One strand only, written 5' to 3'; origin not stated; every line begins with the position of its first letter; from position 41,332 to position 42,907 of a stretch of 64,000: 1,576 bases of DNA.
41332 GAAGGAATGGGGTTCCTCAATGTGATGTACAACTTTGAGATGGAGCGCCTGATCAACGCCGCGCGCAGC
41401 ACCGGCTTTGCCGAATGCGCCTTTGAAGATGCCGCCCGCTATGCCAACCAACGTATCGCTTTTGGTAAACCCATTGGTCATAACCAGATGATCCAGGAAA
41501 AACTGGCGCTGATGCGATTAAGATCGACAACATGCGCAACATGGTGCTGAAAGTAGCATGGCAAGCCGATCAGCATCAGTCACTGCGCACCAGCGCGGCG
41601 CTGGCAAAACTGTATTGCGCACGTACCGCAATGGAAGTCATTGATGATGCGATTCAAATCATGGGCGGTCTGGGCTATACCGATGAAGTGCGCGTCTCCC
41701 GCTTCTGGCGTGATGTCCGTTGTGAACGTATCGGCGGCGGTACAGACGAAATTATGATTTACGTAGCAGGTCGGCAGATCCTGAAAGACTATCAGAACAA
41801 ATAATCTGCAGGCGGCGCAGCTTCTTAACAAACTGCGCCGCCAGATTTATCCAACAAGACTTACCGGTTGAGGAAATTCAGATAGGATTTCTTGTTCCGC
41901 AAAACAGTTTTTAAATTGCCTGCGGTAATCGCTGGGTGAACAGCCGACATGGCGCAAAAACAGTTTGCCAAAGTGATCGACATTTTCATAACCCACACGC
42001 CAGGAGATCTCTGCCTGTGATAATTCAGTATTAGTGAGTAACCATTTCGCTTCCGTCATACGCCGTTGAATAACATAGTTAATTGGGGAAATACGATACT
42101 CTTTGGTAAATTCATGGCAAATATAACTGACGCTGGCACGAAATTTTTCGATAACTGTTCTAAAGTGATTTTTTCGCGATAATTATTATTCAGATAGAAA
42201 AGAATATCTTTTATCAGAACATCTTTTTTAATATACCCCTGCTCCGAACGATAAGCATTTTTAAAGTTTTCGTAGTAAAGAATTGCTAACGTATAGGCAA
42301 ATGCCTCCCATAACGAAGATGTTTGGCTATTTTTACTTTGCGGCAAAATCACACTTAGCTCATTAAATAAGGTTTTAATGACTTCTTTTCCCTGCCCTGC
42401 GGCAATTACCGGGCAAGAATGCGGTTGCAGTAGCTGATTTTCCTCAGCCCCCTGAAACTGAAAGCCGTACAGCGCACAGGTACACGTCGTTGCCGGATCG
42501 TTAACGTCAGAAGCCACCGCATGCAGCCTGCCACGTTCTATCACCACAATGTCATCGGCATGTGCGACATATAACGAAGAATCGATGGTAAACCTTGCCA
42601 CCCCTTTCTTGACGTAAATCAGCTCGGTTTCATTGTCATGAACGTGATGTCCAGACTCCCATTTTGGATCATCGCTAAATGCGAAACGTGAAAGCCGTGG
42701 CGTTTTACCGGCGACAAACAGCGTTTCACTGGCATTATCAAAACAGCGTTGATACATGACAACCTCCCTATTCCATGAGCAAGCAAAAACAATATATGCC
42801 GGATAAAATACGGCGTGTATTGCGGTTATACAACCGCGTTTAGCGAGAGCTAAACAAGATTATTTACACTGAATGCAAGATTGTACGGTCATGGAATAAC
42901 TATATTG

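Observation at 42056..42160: Apparent frameshift in an A-run separates the DNA-binding domain of ydiP from its sensor domain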

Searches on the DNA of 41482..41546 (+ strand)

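Call 32: search_dna_similar(query=window:41482-41546:+, collection=ecoli_genomes, mode=near, max_rows=40)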
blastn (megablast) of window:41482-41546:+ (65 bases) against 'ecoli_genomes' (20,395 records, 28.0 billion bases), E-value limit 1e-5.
Records with a match: 5348; places in all: 5348; records where one place covers at least 80% of the query: 5348.
Genomes with a match: 5348 of 5426; with a place that covers at least 80% of the query: 5348. Places per genome that has any: lowest 1, median 1, highest 1. On chromosomes: 5346 places; on plasmids: 2.
Best place of each record, by identity: >=99% 26; 95-99% 5322.
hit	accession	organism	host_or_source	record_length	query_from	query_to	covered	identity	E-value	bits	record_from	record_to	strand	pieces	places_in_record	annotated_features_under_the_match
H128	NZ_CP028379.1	Escherichia coli O145 str. RM9872 strain RM9872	Bos taurus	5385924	1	65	100%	100.0%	3e-25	121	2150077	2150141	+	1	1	ydiO: acyl-CoA dehydrogenase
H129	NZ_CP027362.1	Escherichia coli strain 95-3192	missing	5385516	1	65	100%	100.0%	3e-25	121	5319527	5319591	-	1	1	ydiO: acyl-CoA dehydrogenase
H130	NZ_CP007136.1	Escherichia coli O145:H28 str. RM12581 strain RM12581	lettuce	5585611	1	65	100%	100.0%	3e-25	121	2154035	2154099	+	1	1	ydiO: acyl-CoA dehydrogenase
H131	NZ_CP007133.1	Escherichia coli O145:H28 str. RM12761 strain RM12761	ice cream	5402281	1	65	100%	100.0%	3e-25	121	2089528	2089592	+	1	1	ydiO: acyl-CoA dehydrogenase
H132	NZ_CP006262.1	Escherichia coli O145:H28 str. RM13516 strain RM13516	Homo sapiens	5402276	1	65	100%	100.0%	3e-25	121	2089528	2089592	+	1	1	ydiO: acyl-CoA dehydrogenase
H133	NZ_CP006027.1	Escherichia coli O145:H28 str. RM13514 strain RM13514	Homo sapiens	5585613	1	65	100%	100.0%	3e-25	121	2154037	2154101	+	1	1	ydiO: acyl-CoA dehydrogenase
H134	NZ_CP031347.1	Escherichia coli O145 strain RM9873-C1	cattle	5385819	1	65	100%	100.0%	3e-25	121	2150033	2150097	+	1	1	ydiO: acyl-CoA dehydrogenase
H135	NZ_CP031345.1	Escherichia coli O145 strain RM12367-C1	creek water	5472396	1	65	100%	100.0%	3e-25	121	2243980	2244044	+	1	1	ydiO: acyl-CoA dehydrogenase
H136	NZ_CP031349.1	Escherichia coli O145 strain RM9467-C1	Cattle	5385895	1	65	100%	100.0%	3e-25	121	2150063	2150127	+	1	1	ydiO: acyl-CoA dehydrogenase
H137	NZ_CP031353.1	Escherichia coli O145 strain RM9154-C1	Cattle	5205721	1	65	100%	100.0%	3e-25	121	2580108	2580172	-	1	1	ydiO: acyl-CoA dehydrogenase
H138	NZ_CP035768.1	Escherichia coli O145 strain RM11626-C1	Cattle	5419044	1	65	100%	100.0%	3e-25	121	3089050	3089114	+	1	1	ydiO: acyl-CoA dehydrogenase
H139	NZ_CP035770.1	Escherichia coli O145 strain RM8988-C1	Cattle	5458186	1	65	100%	100.0%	3e-25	121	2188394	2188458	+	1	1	ydiO: acyl-CoA dehydrogenase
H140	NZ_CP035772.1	Escherichia coli O145 strain RM8843-C1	missing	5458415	1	65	100%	100.0%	3e-25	121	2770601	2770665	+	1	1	ydiO: acyl-CoA dehydrogenase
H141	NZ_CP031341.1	Escherichia coli O145 strain RM12275-C1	missing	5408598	1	65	100%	100.0%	3e-25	121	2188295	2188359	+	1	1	ydiO: acyl-CoA dehydrogenase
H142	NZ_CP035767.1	Escherichia coli O145 strain RM12522-C8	Cattle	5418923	1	65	100%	100.0%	3e-25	121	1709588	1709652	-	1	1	ydiO: acyl-CoA dehydrogenase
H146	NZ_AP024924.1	Escherichia coli O145:H28 strain 16003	Homo sapiens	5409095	1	65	100%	100.0%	3e-25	121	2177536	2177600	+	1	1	ydiO: acyl-CoA dehydrogenase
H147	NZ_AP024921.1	Escherichia coli O145:H28 strain 12E115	Homo sapiens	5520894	1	65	100%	100.0%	3e-25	121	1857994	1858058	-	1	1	ydiO: acyl-CoA dehydrogenase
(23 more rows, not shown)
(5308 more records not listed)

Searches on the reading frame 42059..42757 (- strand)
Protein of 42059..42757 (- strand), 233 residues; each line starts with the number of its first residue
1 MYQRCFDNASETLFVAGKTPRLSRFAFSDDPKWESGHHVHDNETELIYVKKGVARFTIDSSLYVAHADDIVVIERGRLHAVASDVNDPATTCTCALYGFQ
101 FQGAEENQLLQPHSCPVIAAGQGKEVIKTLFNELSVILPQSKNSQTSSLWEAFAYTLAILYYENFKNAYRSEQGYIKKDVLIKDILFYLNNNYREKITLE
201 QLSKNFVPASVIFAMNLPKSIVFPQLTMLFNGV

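Call 20: find_encoding_contigs(protein=window:42059-42757:-, flank=3000, max_places=10)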
Protein seq(233 aa) (233 aa): 19 contigs read that carry it; 3 places shown.
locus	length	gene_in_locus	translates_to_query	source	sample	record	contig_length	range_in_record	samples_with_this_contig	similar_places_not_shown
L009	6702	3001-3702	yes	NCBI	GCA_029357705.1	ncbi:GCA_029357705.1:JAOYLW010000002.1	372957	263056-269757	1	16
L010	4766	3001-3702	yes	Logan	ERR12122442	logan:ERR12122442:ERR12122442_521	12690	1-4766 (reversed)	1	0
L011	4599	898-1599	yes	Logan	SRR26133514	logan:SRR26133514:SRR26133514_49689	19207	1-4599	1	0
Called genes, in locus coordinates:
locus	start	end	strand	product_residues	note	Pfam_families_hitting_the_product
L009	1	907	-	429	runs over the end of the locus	PF01266:DAO, PF01494:FAD_binding_3, PF03486:HI0933_like, PF07992:Pyr_redox_2 (weak), PF12831:FAD_oxidored, PF13450:NAD_binding_8 (weak), PF21162:ETFQO_UQ-bd, PF26311:ETF-QO_FixC_C, +4 more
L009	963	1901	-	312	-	PF01012:ETF, PF00766:ETF_alpha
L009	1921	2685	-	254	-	PF01012:ETF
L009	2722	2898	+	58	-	-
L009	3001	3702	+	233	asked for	PF02311:AraC_binding, PF07883:Cupin_2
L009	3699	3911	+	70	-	PF12833:HTH_18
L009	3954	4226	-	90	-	PF00441:Acyl-CoA_dh_1, PF08028:Acyl-CoA_dh_2, PF22924:ACOX_C_alpha1 (weak)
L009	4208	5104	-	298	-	PF02771:Acyl-CoA_dh_N, PF02770:Acyl-CoA_dh_M, PF00441:Acyl-CoA_dh_1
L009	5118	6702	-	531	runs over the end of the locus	PF01144:CoA_trans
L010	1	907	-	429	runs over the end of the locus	PF01266:DAO, PF01494:FAD_binding_3, PF03486:HI0933_like, PF07992:Pyr_redox_2 (weak), PF12831:FAD_oxidored, PF13450:NAD_binding_8 (weak), PF21162:ETFQO_UQ-bd, PF26311:ETF-QO_FixC_C, +4 more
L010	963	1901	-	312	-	PF01012:ETF, PF00766:ETF_alpha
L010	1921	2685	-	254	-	PF01012:ETF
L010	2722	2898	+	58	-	-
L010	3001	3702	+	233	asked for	PF02311:AraC_binding, PF07883:Cupin_2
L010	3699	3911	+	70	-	PF12833:HTH_18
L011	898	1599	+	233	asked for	PF02311:AraC_binding, PF07883:Cupin_2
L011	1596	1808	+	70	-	PF12833:HTH_18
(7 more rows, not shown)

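Call 22: list_cluster_members(proteins=[window:42059-42757:-])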
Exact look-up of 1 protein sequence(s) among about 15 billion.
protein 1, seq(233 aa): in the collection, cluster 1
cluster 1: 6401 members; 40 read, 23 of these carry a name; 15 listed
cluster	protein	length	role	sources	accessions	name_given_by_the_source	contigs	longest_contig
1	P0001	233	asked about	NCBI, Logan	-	-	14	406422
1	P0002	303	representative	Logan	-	-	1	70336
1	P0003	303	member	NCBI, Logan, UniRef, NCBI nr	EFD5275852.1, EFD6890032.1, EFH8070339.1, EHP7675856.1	AraC family transcriptional regulator [Escherichia coli] | AraC family transcriptional regulator n=1 Tax=Escherichia coli TaxID=562 ...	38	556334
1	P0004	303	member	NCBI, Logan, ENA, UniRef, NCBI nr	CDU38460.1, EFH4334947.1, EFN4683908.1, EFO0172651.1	TPA: AraC family transcriptional regulator [Escherichia coli] | AraC family transcriptional regulator n=1 Tax=Escherichia coli TaxID=562 ... | AraC family transcriptional regulator [Escherichia coli]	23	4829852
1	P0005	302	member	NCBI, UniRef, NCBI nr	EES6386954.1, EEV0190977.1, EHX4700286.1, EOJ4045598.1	AraC family transcriptional regulator [Escherichia coli] | AraC family transcriptional regulator n=1 Tax=Escherichia coli TaxID=562 ...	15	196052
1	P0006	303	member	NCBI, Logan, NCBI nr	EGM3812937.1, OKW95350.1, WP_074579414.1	AraC family transcriptional regulator [Escherichia coli]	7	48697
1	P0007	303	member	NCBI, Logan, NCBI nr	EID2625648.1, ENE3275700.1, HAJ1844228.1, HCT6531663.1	TPA: AraC family transcriptional regulator [Escherichia coli] | AraC family transcriptional regulator [Escherichia coli]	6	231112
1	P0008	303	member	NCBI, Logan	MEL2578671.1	AraC family transcriptional regulator [Escherichia coli]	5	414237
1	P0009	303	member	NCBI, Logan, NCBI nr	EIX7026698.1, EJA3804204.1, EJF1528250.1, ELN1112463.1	AraC family transcriptional regulator [Escherichia coli]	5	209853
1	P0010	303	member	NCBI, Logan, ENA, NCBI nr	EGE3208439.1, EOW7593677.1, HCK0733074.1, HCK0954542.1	AraC family transcriptional regulator [Escherichia coli]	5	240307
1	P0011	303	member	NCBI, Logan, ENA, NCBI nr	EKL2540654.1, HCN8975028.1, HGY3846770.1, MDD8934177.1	AraC family transcriptional regulator [Escherichia coli]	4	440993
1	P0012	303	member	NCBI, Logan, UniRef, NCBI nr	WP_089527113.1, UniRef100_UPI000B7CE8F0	AraC family transcriptional regulator [Escherichia coli] | AraC family transcriptional regulator n=1 Tax=Escherichia coli TaxID=562 ...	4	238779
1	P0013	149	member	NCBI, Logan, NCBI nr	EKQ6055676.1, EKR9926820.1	cupin domain-containing protein [Escherichia coli]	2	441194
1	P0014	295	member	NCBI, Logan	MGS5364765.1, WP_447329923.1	AraC family transcriptional regulator [Escherichia coli]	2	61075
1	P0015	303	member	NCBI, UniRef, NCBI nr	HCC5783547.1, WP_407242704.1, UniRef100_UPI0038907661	TPA: AraC family transcriptional regulator [Escherichia coli] | AraC family transcriptional regulator n=1 Tax=Escherichia coli TaxID=562 ... | AraC family transcriptional regulator [Escherichia coli]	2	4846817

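Call 23: find_encoding_contigs(protein=P0001, flank=10000, max_places=10)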
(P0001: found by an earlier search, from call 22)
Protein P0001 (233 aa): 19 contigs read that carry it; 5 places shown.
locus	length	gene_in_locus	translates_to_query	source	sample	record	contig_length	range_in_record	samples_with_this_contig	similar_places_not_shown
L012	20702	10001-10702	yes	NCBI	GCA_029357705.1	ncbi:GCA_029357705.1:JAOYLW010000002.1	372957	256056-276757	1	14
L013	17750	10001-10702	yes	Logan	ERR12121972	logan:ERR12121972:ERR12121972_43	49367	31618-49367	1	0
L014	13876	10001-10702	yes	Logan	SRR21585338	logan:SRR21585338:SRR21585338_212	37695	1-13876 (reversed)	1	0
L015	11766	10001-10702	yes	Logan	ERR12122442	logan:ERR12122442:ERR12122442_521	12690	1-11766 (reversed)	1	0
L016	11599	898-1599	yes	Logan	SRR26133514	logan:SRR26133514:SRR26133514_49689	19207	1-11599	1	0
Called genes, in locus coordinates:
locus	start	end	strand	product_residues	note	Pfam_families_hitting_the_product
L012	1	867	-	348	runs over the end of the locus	PF00793:DAHP_synth_1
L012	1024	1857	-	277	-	PF03618:Kinase-PPPase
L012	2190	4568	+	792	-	PF01326:PPDK_N, PF00391:PEP-utilizers, PF02896:PEP-utilizers_C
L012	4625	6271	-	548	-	PF00501:AMP-binding, PF13193:AMP-binding_C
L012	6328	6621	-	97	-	-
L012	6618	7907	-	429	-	PF01266:DAO, PF01494:FAD_binding_3, PF03486:HI0933_like, PF07992:Pyr_redox_2 (weak), PF12831:FAD_oxidored, PF13450:NAD_binding_8 (weak), PF21162:ETFQO_UQ-bd, PF26311:ETF-QO_FixC_C, +4 more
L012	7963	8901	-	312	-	PF01012:ETF, PF00766:ETF_alpha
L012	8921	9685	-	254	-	PF01012:ETF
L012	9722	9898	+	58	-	-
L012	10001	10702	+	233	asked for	PF02311:AraC_binding, PF07883:Cupin_2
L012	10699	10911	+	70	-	PF12833:HTH_18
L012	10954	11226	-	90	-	PF00441:Acyl-CoA_dh_1, PF08028:Acyl-CoA_dh_2, PF22924:ACOX_C_alpha1 (weak)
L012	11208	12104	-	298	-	PF02771:Acyl-CoA_dh_N, PF02770:Acyl-CoA_dh_M, PF00441:Acyl-CoA_dh_1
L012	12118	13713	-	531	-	PF01144:CoA_trans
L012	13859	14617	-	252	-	PF01487:DHquinase_I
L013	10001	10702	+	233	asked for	PF02311:AraC_binding, PF07883:Cupin_2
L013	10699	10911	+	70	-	PF12833:HTH_18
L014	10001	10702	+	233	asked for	PF02311:AraC_binding, PF07883:Cupin_2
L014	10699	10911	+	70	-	PF12833:HTH_18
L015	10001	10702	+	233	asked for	PF02311:AraC_binding, PF07883:Cupin_2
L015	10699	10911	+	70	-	PF12833:HTH_18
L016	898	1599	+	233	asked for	PF02311:AraC_binding, PF07883:Cupin_2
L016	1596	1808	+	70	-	PF12833:HTH_18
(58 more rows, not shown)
